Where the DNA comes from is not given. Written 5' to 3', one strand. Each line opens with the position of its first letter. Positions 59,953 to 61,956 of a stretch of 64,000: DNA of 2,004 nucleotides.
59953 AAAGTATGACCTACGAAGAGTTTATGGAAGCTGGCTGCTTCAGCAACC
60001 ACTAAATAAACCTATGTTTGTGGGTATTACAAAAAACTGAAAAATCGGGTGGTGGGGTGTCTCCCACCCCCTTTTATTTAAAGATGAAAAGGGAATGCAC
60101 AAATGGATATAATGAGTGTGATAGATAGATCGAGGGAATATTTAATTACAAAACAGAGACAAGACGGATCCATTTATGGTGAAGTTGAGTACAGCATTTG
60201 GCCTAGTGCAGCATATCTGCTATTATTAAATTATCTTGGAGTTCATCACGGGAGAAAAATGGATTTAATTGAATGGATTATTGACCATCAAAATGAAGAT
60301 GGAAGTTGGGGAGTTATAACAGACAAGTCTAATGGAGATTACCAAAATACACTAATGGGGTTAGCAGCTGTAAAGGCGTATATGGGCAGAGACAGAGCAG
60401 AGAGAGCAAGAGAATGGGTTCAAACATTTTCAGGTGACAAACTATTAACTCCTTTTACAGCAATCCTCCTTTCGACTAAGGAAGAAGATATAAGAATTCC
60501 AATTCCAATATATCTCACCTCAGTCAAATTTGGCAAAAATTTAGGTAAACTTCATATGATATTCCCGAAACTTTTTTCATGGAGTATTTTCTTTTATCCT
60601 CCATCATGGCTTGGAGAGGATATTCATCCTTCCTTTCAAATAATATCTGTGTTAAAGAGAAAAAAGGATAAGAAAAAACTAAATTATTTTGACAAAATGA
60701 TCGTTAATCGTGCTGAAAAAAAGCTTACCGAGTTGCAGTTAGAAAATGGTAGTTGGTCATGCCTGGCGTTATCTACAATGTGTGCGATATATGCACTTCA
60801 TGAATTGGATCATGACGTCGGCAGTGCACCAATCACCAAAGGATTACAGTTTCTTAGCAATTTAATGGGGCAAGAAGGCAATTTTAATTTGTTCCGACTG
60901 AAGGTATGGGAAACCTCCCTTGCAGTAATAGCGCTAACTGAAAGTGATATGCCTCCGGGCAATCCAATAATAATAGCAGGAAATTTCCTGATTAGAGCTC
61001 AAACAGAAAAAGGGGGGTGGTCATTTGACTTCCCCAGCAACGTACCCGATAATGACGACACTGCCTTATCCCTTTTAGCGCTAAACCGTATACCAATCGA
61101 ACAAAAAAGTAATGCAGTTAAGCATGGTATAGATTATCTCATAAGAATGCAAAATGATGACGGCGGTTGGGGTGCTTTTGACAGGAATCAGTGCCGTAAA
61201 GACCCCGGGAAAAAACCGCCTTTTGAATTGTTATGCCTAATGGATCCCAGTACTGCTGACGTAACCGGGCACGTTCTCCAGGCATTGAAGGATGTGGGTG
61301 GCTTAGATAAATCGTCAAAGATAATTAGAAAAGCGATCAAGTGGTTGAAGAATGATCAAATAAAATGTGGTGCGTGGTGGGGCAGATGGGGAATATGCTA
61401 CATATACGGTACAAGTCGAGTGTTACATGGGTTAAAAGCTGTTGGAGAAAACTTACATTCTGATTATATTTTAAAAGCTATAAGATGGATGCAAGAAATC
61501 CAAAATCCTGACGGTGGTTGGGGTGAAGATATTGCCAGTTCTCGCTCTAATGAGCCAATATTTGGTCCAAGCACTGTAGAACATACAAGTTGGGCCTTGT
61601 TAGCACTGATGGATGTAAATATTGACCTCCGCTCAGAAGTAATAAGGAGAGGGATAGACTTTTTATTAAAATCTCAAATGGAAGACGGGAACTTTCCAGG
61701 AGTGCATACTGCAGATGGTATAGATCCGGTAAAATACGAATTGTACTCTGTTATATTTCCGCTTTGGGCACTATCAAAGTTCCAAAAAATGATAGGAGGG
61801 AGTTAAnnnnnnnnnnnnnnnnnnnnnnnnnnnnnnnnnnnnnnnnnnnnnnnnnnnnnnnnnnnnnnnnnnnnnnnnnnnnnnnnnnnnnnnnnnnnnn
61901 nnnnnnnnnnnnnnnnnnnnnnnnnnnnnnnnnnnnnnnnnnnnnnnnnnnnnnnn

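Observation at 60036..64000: Translationally coupled operon in an archaeon: SHC-like class II terpene cyclase (DxDDTA), two radical-SAM/SPASM enzymes, UbiA prenyltransferase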

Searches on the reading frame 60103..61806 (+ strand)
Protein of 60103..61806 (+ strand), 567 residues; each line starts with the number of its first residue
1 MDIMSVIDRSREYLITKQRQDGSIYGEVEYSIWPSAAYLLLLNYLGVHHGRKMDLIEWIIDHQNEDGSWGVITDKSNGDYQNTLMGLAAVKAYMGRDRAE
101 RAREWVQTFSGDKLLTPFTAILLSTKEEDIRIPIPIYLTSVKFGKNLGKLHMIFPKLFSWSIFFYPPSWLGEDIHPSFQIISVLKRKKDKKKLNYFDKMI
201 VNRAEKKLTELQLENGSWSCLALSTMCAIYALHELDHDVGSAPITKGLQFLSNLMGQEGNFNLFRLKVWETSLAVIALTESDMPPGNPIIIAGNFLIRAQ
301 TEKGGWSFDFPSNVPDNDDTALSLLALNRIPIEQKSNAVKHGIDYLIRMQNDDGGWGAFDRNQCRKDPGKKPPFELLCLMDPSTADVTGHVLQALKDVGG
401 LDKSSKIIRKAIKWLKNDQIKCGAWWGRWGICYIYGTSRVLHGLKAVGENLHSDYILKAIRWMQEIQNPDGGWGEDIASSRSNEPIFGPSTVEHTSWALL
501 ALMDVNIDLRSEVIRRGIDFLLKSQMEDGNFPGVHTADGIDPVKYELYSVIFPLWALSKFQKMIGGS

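Call 3: search_protein_families(library=pfam, proteins=[window:60103-61806:+], max_evalue=0.01)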
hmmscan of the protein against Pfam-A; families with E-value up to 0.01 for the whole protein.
window:60103-61806:+ (567 aa): 5 families
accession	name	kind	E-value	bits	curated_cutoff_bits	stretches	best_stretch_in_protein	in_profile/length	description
PF13243.12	SQHop_cyclase_C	-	7.5e-82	275.3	26.1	2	268-561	4-318/319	Squalene-hopene cyclase C-terminal domain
PF13249.12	SQHop_cyclase_N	-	7.6e-24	84.8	26.2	2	7-125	1-122/291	Squalene-hopene cyclase N-terminal domain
PF00432.27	Prenyltrans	-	2.3e-10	40.8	26.5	1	441-541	36-128/304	Prenyltransferase alpha-alpha toroid domain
PF09492.16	Pec_lyase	-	1.1e-06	28.6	22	0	316-359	37-84/292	Pectic acid lyase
PF07678.20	TED_complement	-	4.8e-06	26.3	22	0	501-535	103-137/312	A-macroglobulin TED domain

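Call 4: search_protein_families(library=ncbifam, proteins=[window:60103-61806:+], max_evalue=0.01)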
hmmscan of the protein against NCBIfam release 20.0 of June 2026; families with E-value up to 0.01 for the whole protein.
window:60103-61806:+ (567 aa): 6 families
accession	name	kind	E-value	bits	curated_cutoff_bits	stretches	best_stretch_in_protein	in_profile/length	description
TIGR01507.1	hopene_cyclase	equivalog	2.8e-78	263.8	431.1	2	181-563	229-636/640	squalene--hopene cyclase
TIGR01787.1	squalene_cyclas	subfamily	3.5e-78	263.7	322.7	2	182-562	210-622/622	squalene/oxidosqualene cyclases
TIGR03463.1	osq_cycl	subfamily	5.3e-44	150.5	851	1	302-559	357-633/634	2,3-oxidosqualene cyclase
TIGR04277.1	squa_tetra_cyc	equivalog_domain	1.1e-43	149.7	500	1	267-563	313-623/624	tetrahymanol synthase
NF053823.1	SCO2321_fam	equivalog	4.7e-23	81.7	300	2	268-358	47-140/405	SCO2321 family membrane protein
TIGR02474.1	pec_lyase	equivalog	0.00018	21.2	189.8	0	336-359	67-90/295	pectate lyase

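Call 8: find_encoding_contigs(protein=window:60103-61806:+, flank=10000, max_places=6)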
Protein window:60103-61806:+ (567 aa): 1 contig read that carries it; 1 place shown.
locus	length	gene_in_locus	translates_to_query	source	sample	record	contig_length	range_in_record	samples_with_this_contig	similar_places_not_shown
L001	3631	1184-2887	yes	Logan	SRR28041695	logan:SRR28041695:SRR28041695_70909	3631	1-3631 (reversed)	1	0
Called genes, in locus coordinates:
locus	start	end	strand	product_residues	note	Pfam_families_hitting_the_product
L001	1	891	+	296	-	?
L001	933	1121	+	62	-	-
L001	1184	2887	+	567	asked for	PF00432:Prenyltrans (faint), PF07678:TED_complement (faint), PF13249:SQHop_cyclase_N, PF13243:SQHop_cyclase_C, PF09492:Pec_lyase (faint)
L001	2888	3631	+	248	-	?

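Call 9: find_homologous_proteins(query=window:60103-61803:+)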
Query window:60103-61803:+ (567 aa): 5890 proteins with E <= 0.001 among 8000 candidates; the best 120 are listed.
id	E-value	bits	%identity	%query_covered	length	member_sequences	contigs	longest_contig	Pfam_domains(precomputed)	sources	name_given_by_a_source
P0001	0.0e+0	1326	100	100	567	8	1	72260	PF09492.17,PF07678.21,PF13243.13,PF00432.28,PF13249.13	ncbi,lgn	ncbi:MAG: prenyltransferase/squalene oxidase repeat-containing protein [Halobacteriota archaeon]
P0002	1.9e-198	679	54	100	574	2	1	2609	PF09492.17,PF07678.21,PF13243.13,PF00432.28,PF13249.13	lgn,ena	-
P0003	8.7e-190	650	51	98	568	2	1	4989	PF09492.17,PF07678.21,PF13243.13,PF00432.28,PF13249.13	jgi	-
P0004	7.8e-176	604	51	99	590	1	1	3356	PF09492.17,PF07678.21,PF13243.13,PF00432.28,PF13249.13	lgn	-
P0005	2.1e-175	603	52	89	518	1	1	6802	PF09492.17,PF07678.21,PF13243.13,PF00432.28,PF13249.13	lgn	-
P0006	5.0e-175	601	48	99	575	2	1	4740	PF09492.17,PF07678.21,PF13243.13,PF00432.28,PF13249.13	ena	-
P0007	3.2e-174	599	49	100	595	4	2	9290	PF09492.17,PF07678.21,PF13243.13,PF00432.28,PF13249.13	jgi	jgi:squalene cyclase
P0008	8.1e-174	597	49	99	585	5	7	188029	PF09492.17,PF22562.3,PF07678.21,PF13243.13,PF00432.28,PF13249.13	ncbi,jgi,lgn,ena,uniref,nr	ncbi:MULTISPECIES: prenyltransferase/squalene oxidase repeat-containing protein [unclassified Archae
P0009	3.3e-170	585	49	99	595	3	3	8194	PF09492.17,PF07678.21,PF13243.13,PF00432.28,PF13249.13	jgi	-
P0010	6.7e-167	575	48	99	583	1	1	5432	PF09492.17,PF07678.21,PF13243.13,PF00432.28,PF13249.13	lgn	-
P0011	4.9e-163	562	50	92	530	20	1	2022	PF09492.17,PF07678.21,PF13243.13,PF00432.28,PF13249.13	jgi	-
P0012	1.4e-160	554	47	98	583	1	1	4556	PF07678.21,PF13243.13,PF00432.28,PF13249.13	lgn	-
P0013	1.9e-154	533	46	99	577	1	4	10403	PF09492.17,PF07678.21,PF13243.13,PF00432.28,PF13249.13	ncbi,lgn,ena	-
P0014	6.3e-149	515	49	87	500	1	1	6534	PF09492.17,PF07678.21,PF13243.13,PF00432.28,PF13249.13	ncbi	-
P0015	9.3e-128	445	45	85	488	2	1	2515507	PF09492.17,PF07678.21,PF13243.13,PF00432.28,PF13249.13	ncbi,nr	ncbi:prenyltransferase/squalene oxidase repeat-containing protein [Methanobacterium petrolearium]|nr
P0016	2.4e-125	437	39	97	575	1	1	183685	PF09492.17,PF13243.13,PF00432.28,PF13249.13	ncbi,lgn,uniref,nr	ncbi:squalene cyclase [Ruminiclostridium sufflavum DSM 19573]|uniref:Squalene cyclase n=1 Tax=Rumini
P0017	3.0e-119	417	40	99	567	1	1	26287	PF07678.21,PF13243.13,PF13249.13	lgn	-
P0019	7.7e-114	399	39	97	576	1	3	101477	PF07678.21,PF13243.13,PF00432.28,PF13249.13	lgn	-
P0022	4.1e-109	384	36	99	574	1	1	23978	PF07678.21,PF13243.13,PF00432.28,PF13249.13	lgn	-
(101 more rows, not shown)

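Call 11: find_encoding_contigs(protein=P0008, flank=10000, max_places=4)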
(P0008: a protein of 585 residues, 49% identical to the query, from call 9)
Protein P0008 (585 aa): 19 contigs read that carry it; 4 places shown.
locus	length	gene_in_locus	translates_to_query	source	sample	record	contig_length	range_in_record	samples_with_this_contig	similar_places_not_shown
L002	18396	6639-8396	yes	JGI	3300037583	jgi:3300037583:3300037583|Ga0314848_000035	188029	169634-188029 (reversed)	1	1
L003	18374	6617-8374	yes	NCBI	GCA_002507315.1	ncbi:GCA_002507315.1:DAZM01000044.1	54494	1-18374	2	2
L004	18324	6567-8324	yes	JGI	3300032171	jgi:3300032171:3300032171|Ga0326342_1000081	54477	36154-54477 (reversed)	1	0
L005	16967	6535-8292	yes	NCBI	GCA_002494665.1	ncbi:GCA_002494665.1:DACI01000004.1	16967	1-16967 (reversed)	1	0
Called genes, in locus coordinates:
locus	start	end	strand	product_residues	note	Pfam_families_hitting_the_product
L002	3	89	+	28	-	?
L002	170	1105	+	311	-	PF05853:BKACE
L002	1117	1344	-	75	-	-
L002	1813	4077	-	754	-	PF04851:ResIII, PF00270:DEAD, PF22590:Cas3-like_C_2 (faint), PF21210:RNA_helicase_helical, PF00271:Helicase_C, PF02732:ERCC4, PF12826:HHH_2, PF14520:HHH_5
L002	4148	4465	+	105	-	PF27291:AF_1457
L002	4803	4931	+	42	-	-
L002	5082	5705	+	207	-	PF04055:Radical_SAM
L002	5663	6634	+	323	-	PF01040:UbiA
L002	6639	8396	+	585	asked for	PF07678:TED_complement (faint), PF13249:SQHop_cyclase_N, PF09492:Pec_lyase (faint), PF22562:UBA_7 (faint), PF13243:SQHop_cyclase_C, PF00432:Prenyltrans (weak)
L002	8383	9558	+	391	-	PF04055:Radical_SAM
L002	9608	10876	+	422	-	PF00330:Aconitase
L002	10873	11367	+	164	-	PF00694:Aconitase_C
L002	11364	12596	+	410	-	PF00330:Aconitase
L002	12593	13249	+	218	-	PF05724:TPMT (weak), PF05175:MTS (weak), PF03848:TehB, PF13489:Methyltransf_23, PF13847:Methyltransf_31, PF08241:Methyltransf_11, PF08242:Methyltransf_12, PF13649:Methyltransf_25, +1 more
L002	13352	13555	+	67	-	-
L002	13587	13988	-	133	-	-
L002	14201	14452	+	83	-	-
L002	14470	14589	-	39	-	-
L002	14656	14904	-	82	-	-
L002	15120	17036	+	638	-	PF16177:ACAS_N, PF00501:AMP-binding, PF13193:AMP-binding_C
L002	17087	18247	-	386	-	PF00571:CBS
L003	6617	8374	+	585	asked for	PF07678:TED_complement (faint), PF13249:SQHop_cyclase_N, PF09492:Pec_lyase (faint), PF22562:UBA_7 (faint), PF13243:SQHop_cyclase_C, PF00432:Prenyltrans (weak)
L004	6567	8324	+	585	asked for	PF07678:TED_complement (faint), PF13249:SQHop_cyclase_N, PF09492:Pec_lyase (faint), PF22562:UBA_7 (faint), PF13243:SQHop_cyclase_C, PF00432:Prenyltrans (weak)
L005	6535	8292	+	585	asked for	PF07678:TED_complement (faint), PF13249:SQHop_cyclase_N, PF09492:Pec_lyase (faint), PF22562:UBA_7 (faint), PF13243:SQHop_cyclase_C, PF00432:Prenyltrans (weak)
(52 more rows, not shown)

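Call 12: find_encoding_contigs(protein=P0015, flank=10000, max_places=3)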
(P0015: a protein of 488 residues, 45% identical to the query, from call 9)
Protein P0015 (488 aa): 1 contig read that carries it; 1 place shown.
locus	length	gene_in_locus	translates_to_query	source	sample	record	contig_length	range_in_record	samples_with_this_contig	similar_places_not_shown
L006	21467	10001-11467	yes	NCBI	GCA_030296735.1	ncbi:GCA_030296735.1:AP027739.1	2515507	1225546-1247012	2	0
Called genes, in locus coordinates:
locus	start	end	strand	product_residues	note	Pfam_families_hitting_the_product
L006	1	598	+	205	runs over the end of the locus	PF01209:Ubie_methyltran, PF02353:CMAS (weak), PF13489:Methyltransf_23 (weak), PF03848:TehB, PF13847:Methyltransf_31, PF08241:Methyltransf_11, PF08242:Methyltransf_12, PF13649:Methyltransf_25, +4 more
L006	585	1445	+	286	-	PF01545:Cation_efflux, PF16916:ZT_dimer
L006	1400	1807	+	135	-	PF02579:Nitro_FeMo-Co (weak)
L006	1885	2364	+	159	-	PF01325:Fe_dep_repress, PF02742:Fe_dep_repr_C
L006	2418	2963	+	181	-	PF03551:PadR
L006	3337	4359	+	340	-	PF04055:Radical_SAM, PF13353:Fer4_12 (faint), PF13186:SPASM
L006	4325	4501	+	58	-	-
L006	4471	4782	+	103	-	PF04055:Radical_SAM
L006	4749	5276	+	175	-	PF13186:SPASM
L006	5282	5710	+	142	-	PF01040:UbiA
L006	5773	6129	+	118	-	PF01040:UbiA (weak)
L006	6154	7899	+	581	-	PF00664:ABC_membrane, PF00005:ABC_tran, PF02463:SMC_N (weak)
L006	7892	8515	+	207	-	PF00664:ABC_membrane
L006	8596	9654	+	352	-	PF02463:SMC_N (weak), PF00005:ABC_tran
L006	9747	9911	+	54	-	-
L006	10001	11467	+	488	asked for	PF13249:SQHop_cyclase_N (faint), PF07678:TED_complement (faint), PF00432:Prenyltrans (faint), PF13243:SQHop_cyclase_C, PF09492:Pec_lyase (faint)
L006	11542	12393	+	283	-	PF01040:UbiA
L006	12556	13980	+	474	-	PF02310:B12-binding, PF04055:Radical_SAM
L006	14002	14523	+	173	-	-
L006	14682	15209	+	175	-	-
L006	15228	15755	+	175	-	-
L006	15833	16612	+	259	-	PF02361:CbiQ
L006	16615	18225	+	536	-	PF02463:SMC_N (faint), PF03193:RsgA_GTPase (faint), PF13481:AAA_25 (faint), PF00005:ABC_tran, PF00931:NB-ARC (faint), PF13304:AAA_21 (faint), PF13401:AAA_22 (faint), PF00005:ABC_tran, +1 more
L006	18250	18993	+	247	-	PF00664:ABC_membrane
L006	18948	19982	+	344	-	PF00005:ABC_tran, PF02463:SMC_N (weak)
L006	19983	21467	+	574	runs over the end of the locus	PF00664:ABC_membrane, PF02463:SMC_N, PF00005:ABC_tran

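Call 21: find_related_loci(query=A1, collection=genome_contigs, flank=10000)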
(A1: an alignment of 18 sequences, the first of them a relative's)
Query A1 (567 aa) in genome_contigs; peptide patterns used: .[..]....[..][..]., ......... (x = any residue, [..] = any of these).
600 stretches matched a pattern (row limit reached: there are more); 598 encode a relative of the query (tblastn E <= 1e-3); the best 80 are kept; 80 distinct loci.
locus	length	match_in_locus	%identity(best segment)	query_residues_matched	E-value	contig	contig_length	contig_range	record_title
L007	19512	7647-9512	30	6-566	1e-71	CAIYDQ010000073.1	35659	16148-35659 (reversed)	MAG: uncultured Geobacter sp. isolate MJ-time_bin-1817 genome assembly, contig: bin-1817:073/368, whole genome shotgun s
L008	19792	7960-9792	29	16-564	2e-70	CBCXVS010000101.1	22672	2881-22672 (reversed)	MAG: uncultured bacterium isolate DOM43_bin32 genome assembly, contig: DOM43_32_101, whole genome shotgun sequence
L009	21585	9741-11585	29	3-566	8e-70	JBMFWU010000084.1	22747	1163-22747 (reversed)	MAG: Syntrophobacteraceae bacterium isolate KM4364-26 NODE_1169_length_22747_cov_8.983607, whole genome shotgun sequence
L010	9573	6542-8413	30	5-564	6e-70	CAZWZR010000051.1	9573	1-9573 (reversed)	MAG TPA_asm: uncultured Thermotogae bacterium isolate SRP185896_co1_13 genome assembly, contig: NODE_6004_length_9573_co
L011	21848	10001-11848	30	11-565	1e-69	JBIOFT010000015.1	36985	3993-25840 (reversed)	MAG: Terriglobales bacterium isolate GcC11-4 k141_107263_length_36985_cov_19.0000, whole genome shotgun sequence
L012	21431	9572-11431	29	5-564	1e-68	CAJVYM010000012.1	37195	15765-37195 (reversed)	TPA_asm: uncultured bacterium isolate DRR093004_bin.53_MetaBAT_v2.12.1_MAG genome assembly, contig: NODE_654_length_3719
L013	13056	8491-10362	29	3-565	5e-69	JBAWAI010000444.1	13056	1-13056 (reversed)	MAG: Terriglobales bacterium isolate MFD09463_ilm_asm_bin1 k127_182887, whole genome shotgun sequence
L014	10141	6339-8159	33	15-562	2e-67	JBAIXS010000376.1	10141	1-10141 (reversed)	MAG: Candidatus Sulfobium mesophilum isolate bin_230 c_000028441220, whole genome shotgun sequence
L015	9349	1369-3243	30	3-565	1e-67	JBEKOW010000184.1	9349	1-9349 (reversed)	MAG: Terriglobales bacterium isolate SPRUCE 44 SPRUCE_44_184, whole genome shotgun sequence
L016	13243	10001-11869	29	3-564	2e-67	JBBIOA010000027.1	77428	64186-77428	MAG: Terriglobales bacterium isolate EPS170215_bin_269 NODE_242_length_77428_cov_15.948432, whole genome shotgun sequenc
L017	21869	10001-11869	28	3-564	3e-67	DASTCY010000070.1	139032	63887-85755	MAG TPA_asm: Candidatus Sulfotelmatobacter sp. isolate SMAG_U805 k141_937527, whole genome shotgun sequence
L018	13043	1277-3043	31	35-566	5e-67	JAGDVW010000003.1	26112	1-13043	MAG: Candidatus Acetothermia bacterium isolate KUB_Bin03 NODE_330_length_26112_cov_48.050313, whole genome shotgun seque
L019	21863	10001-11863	28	7-566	3e-66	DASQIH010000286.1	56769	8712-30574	MAG TPA_asm: Terriglobales bacterium isolate SMAG_U11854 k141_821776, whole genome shotgun sequence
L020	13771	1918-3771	27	3-563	1e-66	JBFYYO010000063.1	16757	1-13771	MAG: Syntrophobacterales bacterium isolate PPR_0410 scaffold_760, whole genome shotgun sequence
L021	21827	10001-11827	30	10-562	4e-66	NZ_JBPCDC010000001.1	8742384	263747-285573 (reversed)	Saccharopolyspora hattusasensis strain CR3506 contig1, whole genome shotgun sequence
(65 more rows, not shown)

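Call 22: list_cluster_members(proteins=[P0001, P0008, P0013, P0014, P0002, P0006, P0005, P0017, P0019, P0022])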
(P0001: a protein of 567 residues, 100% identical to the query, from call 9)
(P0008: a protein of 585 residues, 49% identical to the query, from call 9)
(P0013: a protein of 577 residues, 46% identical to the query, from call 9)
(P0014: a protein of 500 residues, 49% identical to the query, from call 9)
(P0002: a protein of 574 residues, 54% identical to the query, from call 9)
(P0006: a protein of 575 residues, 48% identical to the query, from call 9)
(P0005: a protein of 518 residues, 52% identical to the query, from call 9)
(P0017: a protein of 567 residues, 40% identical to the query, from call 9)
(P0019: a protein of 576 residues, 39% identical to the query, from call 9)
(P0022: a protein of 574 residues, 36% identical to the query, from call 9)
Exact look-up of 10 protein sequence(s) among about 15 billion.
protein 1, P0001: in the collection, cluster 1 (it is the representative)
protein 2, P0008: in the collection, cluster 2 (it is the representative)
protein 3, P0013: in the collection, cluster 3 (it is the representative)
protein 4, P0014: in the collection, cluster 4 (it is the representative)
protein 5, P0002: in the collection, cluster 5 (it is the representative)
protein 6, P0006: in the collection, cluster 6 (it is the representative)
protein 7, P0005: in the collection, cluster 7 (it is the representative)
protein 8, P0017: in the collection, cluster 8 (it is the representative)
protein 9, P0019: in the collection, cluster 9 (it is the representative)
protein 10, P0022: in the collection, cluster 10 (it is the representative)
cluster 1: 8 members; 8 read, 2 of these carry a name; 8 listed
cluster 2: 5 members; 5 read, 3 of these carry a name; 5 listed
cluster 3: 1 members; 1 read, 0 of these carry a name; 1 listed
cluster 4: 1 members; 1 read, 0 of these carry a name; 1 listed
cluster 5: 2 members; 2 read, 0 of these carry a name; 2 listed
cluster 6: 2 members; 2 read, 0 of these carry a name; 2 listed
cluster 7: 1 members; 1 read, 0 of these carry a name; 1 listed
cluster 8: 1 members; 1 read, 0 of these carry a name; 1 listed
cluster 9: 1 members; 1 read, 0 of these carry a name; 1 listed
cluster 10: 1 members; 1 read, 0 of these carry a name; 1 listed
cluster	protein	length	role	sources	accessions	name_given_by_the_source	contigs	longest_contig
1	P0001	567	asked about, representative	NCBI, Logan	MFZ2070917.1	MAG: prenyltransferase/squalene oxidase repeat-containing protein [Halobacteriota ...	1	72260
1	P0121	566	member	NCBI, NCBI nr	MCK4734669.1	MAG: hypothetical protein KAT65_19595 [Methanophagales archaeon] | hypothetical protein [Methanophagales archaeon]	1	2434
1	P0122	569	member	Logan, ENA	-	-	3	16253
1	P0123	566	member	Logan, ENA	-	-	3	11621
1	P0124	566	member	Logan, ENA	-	-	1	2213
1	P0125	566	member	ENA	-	-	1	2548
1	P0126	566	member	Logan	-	-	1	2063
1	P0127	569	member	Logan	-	-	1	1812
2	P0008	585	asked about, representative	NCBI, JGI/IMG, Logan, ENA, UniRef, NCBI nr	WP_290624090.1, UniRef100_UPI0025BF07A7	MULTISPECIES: prenyltransferase/squalene oxidase repeat-containing protein [unclassified ... | squalene cyclase | prenyltransferase/squalene oxidase repeat-containing protein n=1 Tax=unclassified ...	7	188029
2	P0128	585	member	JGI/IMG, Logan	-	squalene cyclase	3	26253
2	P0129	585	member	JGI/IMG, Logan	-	squalene cyclase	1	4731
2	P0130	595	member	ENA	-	-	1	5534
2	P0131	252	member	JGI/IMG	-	-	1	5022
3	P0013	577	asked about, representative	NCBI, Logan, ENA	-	-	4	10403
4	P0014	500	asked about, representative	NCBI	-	-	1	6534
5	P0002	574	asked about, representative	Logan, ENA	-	-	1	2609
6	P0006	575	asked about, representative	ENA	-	-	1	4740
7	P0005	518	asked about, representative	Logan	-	-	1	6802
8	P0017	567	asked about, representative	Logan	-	-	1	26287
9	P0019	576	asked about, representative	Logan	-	-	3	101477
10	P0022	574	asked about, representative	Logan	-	-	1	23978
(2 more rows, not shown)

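Call 23: find_encoding_contigs(protein=P0122, flank=10000, max_places=3)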
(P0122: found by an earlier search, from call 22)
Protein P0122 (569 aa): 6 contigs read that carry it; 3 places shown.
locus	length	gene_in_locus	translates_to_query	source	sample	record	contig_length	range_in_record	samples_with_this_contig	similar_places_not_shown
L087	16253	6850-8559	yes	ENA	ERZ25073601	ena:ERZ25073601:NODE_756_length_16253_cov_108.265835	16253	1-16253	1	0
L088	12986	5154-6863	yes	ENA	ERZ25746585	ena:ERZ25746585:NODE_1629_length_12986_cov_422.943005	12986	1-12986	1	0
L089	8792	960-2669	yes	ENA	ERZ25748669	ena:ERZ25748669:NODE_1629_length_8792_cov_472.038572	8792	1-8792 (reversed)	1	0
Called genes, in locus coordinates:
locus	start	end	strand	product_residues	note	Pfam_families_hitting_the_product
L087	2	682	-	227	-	?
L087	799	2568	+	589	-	PF00963:Cohesin, PF09931:Phage_phiJL001_Gp84_N (faint), PF00963:Cohesin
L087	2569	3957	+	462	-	PF00963:Cohesin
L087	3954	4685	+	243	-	PF00963:Cohesin (weak)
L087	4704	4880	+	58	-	-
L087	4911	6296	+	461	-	PF01497:Peripla_BP_2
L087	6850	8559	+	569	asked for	PF00432:Prenyltrans (faint), PF07678:TED_complement (faint), PF13249:SQHop_cyclase_N, PF13243:SQHop_cyclase_C, PF09492:Pec_lyase (faint)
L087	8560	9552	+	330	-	PF04055:Radical_SAM, PF13353:Fer4_12, PF13186:SPASM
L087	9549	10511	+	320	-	PF04055:Radical_SAM, PF13353:Fer4_12 (weak), PF13186:SPASM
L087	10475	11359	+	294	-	PF01040:UbiA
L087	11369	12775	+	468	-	PF02310:B12-binding, PF04055:Radical_SAM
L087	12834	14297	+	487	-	PF00148:Oxidored_nitro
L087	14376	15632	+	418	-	PF00148:Oxidored_nitro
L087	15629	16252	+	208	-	?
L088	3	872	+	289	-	?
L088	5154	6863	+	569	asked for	PF00432:Prenyltrans (faint), PF07678:TED_complement (faint), PF13249:SQHop_cyclase_N, PF13243:SQHop_cyclase_C, PF09492:Pec_lyase (faint)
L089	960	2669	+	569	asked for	PF00432:Prenyltrans (faint), PF07678:TED_complement (faint), PF13249:SQHop_cyclase_N, PF13243:SQHop_cyclase_C, PF09492:Pec_lyase (faint)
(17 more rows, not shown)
